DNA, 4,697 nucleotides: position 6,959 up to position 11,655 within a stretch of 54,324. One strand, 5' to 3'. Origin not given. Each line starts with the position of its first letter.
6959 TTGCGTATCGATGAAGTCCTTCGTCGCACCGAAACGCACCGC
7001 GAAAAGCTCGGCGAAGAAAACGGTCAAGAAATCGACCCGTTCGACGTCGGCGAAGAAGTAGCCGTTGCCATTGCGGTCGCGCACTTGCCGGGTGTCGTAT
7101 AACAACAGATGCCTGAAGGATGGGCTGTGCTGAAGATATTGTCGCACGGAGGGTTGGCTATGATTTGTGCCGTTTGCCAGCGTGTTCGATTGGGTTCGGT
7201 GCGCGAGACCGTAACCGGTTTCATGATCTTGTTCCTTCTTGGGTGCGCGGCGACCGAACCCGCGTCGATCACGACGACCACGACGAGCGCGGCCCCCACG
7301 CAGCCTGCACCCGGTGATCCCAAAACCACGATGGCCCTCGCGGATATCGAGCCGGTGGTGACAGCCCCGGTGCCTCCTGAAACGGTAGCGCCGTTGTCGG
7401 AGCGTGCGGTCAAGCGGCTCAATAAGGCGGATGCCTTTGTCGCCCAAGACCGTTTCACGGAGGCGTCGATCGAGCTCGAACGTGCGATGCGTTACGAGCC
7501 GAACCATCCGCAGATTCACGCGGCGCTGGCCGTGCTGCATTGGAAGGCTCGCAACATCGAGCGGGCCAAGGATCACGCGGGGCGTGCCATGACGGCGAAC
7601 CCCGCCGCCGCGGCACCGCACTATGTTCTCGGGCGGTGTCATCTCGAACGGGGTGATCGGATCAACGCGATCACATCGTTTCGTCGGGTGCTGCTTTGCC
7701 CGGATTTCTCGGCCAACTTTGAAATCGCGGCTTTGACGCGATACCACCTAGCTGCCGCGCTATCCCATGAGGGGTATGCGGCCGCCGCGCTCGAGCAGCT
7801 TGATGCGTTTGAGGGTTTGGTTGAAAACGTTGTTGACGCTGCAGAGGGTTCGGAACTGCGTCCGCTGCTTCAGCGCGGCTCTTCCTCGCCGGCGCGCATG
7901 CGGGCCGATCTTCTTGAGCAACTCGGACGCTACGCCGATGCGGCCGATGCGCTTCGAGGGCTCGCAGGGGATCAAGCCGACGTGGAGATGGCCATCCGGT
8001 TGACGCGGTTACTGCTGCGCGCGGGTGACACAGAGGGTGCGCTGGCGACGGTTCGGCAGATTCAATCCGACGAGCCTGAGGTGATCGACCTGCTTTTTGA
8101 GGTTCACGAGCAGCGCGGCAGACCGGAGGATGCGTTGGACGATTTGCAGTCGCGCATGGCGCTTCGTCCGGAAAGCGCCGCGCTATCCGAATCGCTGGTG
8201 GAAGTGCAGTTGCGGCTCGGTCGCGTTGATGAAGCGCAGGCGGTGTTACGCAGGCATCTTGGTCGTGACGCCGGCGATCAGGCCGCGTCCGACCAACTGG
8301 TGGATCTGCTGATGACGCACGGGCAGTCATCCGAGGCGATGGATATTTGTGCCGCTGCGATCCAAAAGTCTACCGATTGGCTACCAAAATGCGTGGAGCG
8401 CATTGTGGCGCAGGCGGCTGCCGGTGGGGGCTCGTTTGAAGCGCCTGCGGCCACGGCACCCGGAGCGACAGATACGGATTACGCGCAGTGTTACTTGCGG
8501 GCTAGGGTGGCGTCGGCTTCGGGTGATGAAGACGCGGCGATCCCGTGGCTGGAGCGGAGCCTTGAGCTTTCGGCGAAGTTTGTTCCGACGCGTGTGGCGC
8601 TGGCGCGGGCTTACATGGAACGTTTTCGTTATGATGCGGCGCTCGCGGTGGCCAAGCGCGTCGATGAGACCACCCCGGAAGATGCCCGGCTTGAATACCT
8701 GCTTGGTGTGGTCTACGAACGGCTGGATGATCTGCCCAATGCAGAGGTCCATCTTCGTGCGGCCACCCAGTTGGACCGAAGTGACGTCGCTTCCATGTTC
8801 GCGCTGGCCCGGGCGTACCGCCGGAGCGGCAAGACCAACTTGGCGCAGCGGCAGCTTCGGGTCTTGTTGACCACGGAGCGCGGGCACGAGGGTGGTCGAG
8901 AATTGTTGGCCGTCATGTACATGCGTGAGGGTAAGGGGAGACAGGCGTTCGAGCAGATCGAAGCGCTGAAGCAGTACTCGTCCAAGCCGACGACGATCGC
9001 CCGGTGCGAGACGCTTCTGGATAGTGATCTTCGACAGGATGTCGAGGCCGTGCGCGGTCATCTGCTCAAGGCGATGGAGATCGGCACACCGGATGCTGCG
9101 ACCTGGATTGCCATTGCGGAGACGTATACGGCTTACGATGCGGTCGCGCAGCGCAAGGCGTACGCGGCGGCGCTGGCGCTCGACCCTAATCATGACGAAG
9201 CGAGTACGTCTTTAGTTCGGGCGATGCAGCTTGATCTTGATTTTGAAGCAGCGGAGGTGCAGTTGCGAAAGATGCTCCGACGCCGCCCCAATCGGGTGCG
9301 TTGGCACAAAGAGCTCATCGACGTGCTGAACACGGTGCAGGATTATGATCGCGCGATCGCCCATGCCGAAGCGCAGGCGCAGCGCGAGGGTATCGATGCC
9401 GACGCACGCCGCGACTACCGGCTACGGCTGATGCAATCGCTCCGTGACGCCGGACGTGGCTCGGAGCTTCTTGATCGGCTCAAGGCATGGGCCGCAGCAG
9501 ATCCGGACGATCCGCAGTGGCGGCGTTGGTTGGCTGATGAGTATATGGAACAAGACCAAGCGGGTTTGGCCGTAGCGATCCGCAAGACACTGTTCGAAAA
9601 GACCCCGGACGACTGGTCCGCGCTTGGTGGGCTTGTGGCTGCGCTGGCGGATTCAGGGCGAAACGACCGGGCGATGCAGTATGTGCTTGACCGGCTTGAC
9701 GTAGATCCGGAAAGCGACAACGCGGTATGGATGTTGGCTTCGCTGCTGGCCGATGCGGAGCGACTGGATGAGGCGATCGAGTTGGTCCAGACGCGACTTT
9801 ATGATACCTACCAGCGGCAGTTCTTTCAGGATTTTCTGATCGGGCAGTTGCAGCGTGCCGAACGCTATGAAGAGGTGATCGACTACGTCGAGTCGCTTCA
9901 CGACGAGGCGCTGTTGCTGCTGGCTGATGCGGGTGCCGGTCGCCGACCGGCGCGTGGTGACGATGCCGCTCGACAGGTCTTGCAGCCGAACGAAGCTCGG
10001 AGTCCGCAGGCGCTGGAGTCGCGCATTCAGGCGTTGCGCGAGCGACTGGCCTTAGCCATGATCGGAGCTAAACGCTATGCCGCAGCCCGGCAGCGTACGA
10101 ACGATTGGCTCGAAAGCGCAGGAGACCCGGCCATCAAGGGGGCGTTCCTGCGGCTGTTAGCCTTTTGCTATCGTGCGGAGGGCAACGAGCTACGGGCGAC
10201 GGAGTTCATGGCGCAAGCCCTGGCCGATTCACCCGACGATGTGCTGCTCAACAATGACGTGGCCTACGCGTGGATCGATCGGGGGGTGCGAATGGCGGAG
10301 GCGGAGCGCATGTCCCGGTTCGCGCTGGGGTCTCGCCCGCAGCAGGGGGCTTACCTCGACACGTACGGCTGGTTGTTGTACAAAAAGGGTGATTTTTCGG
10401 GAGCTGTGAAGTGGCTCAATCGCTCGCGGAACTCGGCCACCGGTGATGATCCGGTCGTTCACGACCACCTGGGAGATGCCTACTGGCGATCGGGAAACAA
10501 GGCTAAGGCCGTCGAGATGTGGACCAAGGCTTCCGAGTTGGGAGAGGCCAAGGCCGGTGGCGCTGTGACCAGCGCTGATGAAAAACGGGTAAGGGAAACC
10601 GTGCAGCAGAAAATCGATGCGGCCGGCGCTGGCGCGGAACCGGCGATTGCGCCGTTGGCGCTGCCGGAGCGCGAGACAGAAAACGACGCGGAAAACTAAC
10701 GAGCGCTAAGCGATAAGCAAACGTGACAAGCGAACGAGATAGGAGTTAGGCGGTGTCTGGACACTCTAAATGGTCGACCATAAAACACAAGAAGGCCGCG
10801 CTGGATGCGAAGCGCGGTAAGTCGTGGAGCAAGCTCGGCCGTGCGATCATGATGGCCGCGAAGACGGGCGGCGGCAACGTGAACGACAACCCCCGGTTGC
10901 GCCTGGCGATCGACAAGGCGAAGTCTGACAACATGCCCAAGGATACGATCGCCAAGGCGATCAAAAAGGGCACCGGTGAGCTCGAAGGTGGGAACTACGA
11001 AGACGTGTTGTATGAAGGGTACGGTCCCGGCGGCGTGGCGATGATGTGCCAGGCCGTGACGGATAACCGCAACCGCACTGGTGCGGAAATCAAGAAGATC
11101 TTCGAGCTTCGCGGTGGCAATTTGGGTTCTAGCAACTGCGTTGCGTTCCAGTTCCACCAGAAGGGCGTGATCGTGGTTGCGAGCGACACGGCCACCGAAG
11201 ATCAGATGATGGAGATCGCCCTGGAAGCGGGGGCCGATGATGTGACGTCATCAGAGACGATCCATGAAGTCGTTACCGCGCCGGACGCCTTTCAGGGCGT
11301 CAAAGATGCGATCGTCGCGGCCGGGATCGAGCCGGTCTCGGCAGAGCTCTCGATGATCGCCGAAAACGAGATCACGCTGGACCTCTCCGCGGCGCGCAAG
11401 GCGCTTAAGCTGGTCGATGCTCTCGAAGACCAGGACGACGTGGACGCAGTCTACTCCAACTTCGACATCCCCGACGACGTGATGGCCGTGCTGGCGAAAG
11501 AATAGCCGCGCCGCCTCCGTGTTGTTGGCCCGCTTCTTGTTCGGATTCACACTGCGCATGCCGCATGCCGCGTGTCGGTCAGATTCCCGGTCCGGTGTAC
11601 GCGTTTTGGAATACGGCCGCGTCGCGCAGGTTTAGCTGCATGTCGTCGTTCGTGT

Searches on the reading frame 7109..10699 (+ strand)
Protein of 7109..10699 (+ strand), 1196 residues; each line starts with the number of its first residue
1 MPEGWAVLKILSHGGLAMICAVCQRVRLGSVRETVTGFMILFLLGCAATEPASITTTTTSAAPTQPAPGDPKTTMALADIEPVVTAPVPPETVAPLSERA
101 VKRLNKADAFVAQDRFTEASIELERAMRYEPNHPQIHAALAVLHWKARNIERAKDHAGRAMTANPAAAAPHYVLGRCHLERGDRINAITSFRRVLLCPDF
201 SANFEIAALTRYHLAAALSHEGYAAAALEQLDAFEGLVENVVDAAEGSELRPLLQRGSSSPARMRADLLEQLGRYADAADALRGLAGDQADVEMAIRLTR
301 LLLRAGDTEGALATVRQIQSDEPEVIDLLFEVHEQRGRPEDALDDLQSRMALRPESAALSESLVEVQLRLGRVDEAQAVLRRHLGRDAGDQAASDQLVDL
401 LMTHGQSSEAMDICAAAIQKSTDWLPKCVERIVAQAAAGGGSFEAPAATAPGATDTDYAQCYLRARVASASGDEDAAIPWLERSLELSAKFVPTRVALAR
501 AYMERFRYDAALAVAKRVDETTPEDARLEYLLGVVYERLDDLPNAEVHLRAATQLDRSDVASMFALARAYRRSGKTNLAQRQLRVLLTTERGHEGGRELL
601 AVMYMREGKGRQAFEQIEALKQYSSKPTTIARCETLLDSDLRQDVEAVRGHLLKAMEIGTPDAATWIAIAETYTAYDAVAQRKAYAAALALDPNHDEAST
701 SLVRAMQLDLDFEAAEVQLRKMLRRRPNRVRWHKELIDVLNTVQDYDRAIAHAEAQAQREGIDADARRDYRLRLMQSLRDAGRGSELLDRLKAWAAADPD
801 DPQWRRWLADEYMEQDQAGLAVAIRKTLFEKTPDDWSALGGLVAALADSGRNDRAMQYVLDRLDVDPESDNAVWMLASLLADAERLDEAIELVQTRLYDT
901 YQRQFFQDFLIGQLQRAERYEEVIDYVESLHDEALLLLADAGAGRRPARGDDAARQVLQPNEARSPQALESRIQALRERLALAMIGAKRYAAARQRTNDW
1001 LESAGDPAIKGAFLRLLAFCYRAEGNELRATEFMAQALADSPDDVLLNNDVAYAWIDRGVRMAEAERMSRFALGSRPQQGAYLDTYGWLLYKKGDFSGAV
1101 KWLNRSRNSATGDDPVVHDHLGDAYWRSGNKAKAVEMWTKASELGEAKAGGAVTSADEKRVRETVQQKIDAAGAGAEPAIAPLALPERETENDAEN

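Call 10: search_protein_families(library=pfam, proteins=[window:7109-10699:+])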
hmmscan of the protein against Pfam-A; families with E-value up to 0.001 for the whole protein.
window:7109-10699:+ (1196 aa): 14 families
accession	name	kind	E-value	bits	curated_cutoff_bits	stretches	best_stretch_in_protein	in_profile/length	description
PF14559.12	TPR_19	-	5.4e-39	132.8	25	3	470-532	3-65/68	Tetratricopeptide repeat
PF13181.12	TPR_8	-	6.2e-23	79.4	25.7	0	461-490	4-33/34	Tetratricopeptide repeat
PF13428.12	TPR_14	-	6.5e-23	79.3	23.5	0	495-533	4-42/44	Tetratricopeptide repeat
PF07719.23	TPR_2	-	7.8e-20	69.7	27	0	1117-1144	3-30/34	Tetratricopeptide repeat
PF13432.12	TPR_16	-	3.3e-17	63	32.7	1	139-195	2-58/65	Tetratricopeptide repeat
PF12895.13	ANAPC3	-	1.6e-15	57.6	27.2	0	473-550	4-80/82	Anaphase-promoting complex, cyclosome, subunit 3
PF00515.34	TPR_1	-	2.3e-13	49.8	27.8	0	526-558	1-33/34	Tetratricopeptide repeat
PF13414.12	TPR_11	-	6e-10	39.1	26.8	0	108-146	2-40/42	TPR repeat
PF13424.12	TPR_12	-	1.2e-09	38.7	30.1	0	508-557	26-76/77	Tetratricopeptide repeat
PF13429.12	TPR_15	-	1.3e-07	31.8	26.2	0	1011-1137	146-270/280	Tetratricopeptide repeat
PF00637.26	Clathrin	-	3.9e-07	30.3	29.6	0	515-563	31-79/143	Region in Clathrin and VPS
PF25064.1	ARM_TT21_5th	-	1.7e-06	28.8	27.8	0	808-859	7-58/117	TT21 fifth ARM repeats domain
PF25058.1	ARM_TT21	-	2.2e-05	24.9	27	0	204-324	1-126/155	Tetratricopeptide repeat protein 21 ARM repeat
PF13431.12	TPR_17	-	2.6e-05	24.6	24.4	0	550-580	3-33/34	Tetratricopeptide repeat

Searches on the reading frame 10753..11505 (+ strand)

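Call 13: search_protein_families(library=pfam, proteins=[window:10753-11505:+])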
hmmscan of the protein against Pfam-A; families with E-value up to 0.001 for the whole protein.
window:10753-11505:+ (250 aa): 2 families
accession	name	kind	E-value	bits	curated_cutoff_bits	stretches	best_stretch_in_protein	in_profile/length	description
PF01709.26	Transcrip_reg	-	1.6e-54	184.4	27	1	82-237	1-160/160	TACO1/YebC second and third domain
PF20772.2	TACO1_YebC_N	-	3.9e-31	107.8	36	1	5-76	1-73/73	TACO1/YebC protein N-terminal domain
